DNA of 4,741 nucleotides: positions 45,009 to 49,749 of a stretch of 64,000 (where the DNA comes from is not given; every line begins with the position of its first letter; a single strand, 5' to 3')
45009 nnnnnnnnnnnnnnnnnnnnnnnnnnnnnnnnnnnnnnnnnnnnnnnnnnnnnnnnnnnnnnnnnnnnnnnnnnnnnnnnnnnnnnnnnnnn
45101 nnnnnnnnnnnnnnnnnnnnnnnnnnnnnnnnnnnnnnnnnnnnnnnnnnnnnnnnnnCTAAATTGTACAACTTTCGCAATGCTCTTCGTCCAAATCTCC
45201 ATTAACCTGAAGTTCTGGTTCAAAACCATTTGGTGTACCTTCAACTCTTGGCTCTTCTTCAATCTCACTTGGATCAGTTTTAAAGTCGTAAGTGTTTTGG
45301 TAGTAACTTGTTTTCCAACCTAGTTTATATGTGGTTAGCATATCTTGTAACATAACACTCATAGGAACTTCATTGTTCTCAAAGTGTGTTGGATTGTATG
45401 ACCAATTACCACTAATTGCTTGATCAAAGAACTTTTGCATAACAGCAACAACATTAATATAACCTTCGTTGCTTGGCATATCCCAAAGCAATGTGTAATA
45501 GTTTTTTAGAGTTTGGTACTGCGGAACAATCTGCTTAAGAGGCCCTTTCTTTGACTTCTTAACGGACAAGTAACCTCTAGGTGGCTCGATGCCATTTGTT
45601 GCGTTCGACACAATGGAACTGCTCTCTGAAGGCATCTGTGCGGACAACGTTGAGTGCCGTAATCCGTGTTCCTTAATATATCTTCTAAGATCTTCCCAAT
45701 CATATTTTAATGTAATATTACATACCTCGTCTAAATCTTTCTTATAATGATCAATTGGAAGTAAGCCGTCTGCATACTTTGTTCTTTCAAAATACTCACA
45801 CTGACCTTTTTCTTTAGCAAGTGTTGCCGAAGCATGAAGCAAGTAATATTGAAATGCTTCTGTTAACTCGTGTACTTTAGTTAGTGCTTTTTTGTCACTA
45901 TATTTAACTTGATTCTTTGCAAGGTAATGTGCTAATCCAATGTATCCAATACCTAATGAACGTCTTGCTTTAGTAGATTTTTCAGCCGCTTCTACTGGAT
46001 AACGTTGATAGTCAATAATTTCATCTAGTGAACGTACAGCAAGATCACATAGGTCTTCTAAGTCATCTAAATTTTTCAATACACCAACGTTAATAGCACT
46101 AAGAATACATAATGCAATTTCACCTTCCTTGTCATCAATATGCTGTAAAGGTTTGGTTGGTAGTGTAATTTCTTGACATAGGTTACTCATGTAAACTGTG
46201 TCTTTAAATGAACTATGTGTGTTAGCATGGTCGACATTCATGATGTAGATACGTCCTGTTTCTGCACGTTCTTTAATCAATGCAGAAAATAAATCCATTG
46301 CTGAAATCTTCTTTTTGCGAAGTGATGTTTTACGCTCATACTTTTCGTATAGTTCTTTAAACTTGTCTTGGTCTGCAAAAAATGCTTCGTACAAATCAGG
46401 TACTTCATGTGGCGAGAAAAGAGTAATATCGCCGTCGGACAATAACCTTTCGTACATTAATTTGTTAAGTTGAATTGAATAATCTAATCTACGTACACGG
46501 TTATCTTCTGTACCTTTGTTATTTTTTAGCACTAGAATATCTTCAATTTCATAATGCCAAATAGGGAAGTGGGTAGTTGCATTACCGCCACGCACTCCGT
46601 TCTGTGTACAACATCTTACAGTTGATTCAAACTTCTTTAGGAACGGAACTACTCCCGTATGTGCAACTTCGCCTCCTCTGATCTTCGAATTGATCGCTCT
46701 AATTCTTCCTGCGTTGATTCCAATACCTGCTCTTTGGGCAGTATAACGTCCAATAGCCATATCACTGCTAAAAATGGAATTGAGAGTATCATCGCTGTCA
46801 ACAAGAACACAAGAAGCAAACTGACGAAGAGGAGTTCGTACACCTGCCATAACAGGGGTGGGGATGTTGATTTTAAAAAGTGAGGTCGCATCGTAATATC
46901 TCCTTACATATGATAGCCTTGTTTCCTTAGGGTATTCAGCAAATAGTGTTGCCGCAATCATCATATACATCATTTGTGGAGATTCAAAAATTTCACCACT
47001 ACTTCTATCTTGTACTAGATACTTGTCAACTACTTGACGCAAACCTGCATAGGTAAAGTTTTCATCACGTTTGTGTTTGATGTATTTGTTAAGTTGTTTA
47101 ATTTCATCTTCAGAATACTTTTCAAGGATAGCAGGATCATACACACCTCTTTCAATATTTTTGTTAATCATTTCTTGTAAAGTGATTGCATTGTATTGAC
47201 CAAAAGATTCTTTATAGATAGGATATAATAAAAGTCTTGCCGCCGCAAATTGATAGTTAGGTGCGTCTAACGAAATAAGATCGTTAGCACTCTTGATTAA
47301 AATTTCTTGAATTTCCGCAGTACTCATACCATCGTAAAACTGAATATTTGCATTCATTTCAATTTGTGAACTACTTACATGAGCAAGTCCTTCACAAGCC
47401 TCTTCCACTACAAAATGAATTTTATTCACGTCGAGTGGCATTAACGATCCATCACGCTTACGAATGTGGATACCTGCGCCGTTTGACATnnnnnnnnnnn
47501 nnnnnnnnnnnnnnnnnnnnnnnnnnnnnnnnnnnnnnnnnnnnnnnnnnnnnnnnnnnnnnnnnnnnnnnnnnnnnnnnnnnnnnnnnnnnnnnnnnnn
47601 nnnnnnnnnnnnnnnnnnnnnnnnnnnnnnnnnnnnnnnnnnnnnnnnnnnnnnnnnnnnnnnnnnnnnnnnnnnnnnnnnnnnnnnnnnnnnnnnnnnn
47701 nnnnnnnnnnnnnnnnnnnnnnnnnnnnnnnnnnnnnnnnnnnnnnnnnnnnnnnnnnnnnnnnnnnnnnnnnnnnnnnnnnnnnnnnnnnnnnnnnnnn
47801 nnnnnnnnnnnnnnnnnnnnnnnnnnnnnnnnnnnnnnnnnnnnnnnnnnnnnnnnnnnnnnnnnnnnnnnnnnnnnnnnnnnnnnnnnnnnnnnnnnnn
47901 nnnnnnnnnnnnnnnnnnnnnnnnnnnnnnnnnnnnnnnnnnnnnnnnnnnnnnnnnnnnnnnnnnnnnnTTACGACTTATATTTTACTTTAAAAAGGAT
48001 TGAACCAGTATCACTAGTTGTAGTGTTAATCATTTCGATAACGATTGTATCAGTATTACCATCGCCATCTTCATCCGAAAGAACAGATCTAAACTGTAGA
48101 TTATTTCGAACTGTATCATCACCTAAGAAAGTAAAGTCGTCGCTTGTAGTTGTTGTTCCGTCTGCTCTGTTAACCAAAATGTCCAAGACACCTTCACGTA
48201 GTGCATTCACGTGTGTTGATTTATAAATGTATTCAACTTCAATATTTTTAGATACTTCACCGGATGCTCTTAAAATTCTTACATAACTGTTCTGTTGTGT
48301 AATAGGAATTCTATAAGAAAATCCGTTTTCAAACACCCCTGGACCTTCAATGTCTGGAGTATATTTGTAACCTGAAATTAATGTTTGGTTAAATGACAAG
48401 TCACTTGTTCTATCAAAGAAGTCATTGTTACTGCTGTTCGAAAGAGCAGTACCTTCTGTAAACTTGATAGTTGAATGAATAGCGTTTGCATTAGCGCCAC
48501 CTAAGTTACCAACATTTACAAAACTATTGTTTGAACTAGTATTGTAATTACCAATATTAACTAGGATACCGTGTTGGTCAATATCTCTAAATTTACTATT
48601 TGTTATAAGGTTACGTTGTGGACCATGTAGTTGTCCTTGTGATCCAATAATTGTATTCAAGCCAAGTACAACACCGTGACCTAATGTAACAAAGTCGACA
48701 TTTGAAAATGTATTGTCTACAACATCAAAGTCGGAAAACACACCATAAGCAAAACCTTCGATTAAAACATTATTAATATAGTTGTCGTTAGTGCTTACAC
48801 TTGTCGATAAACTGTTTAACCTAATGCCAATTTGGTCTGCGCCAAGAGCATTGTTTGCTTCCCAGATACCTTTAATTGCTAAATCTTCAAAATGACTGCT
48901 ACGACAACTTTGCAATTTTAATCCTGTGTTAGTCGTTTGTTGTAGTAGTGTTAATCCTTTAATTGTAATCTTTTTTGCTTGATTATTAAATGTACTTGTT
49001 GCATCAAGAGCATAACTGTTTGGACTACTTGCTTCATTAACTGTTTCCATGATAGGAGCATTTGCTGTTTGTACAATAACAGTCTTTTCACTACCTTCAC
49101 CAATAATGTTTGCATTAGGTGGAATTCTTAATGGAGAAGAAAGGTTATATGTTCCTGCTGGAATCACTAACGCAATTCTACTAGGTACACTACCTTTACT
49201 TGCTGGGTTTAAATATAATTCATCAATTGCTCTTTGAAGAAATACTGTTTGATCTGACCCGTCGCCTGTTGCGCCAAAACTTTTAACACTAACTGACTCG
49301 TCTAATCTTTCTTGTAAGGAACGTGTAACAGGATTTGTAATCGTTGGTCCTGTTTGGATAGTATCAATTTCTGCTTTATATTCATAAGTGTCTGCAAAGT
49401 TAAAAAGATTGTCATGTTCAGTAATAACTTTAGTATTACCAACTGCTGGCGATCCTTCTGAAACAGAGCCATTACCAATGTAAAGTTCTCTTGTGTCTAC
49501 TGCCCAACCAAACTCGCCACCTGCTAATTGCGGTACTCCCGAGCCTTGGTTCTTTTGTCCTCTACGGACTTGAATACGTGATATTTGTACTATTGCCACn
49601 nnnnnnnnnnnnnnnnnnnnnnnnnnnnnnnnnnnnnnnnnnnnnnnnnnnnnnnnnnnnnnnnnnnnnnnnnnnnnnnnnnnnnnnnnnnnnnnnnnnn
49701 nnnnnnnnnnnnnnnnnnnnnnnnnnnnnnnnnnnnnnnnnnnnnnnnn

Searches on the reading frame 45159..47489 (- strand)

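Call 11: search_protein_families(library=phrogs, proteins=[window:45159-47489:-], max_evalue=0.001)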
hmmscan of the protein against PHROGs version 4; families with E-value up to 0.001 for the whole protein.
window:45159-47489:- (776 aa): 9 families
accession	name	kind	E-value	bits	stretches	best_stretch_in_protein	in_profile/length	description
phrog_84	-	DNA, RNA and nucleotide metabolism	0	1134.1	1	6-775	62-795/975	ribonucleoside-diphosphate reductase large subunit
phrog_3987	-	DNA, RNA and nucleotide metabolism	2.6e-183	610.9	1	7-472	4-462/467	ribonucleotide reductase large subunit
phrog_3844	-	moron, auxiliary metabolic gene and host takeover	6.8e-160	533.9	1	309-775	1-450/451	NrdA-like aerobic NDP reductase large subunit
phrog_36555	-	DNA, RNA and nucleotide metabolism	1.3e-77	260.5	1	597-745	2-150/172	ribonucleotide reductase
phrog_22953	-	DNA, RNA and nucleotide metabolism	1.5e-23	84.8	1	260-438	4-201/201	ribonucleotide reductase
phrog_6132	-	DNA, RNA and nucleotide metabolism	1e-22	82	1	104-298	99-289/530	ribonucleotide reductase large subunit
phrog_30939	-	DNA, RNA and nucleotide metabolism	3.1e-06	26.3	1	402-567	627-793/977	ribonucleotide reductase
phrog_367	-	DNA, RNA and nucleotide metabolism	8.3e-06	25.2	1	313-560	295-503/701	ribonucleotide reductase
phrog_12229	-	DNA, RNA and nucleotide metabolism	0.00014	21.5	0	169-296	24-147/577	ribonucleotide reductase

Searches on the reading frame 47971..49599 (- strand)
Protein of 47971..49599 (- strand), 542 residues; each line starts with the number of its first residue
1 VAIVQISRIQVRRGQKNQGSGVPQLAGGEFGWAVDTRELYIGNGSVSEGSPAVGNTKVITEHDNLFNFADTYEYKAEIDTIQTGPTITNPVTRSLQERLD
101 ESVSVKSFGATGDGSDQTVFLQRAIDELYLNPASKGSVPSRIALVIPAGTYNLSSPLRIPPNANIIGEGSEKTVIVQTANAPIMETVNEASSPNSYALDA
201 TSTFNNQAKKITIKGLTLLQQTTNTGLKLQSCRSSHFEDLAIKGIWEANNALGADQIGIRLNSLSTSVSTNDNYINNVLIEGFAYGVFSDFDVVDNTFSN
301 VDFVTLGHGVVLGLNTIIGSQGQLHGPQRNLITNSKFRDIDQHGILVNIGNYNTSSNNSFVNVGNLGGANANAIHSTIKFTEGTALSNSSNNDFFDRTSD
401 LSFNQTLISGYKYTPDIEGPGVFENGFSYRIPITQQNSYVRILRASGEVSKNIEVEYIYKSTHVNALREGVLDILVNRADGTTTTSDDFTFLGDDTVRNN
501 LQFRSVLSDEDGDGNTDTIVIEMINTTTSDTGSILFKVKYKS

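Call 11: search_protein_families(library=phrogs, proteins=[window:47971-49599:-], max_evalue=0.001)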
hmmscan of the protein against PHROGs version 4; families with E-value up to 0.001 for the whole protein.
window:47971-49599:- (542 aa): 1 family
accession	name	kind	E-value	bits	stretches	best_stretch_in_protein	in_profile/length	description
phrog_34028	-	unknown function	0.00022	20.9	1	89-177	279-363/503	-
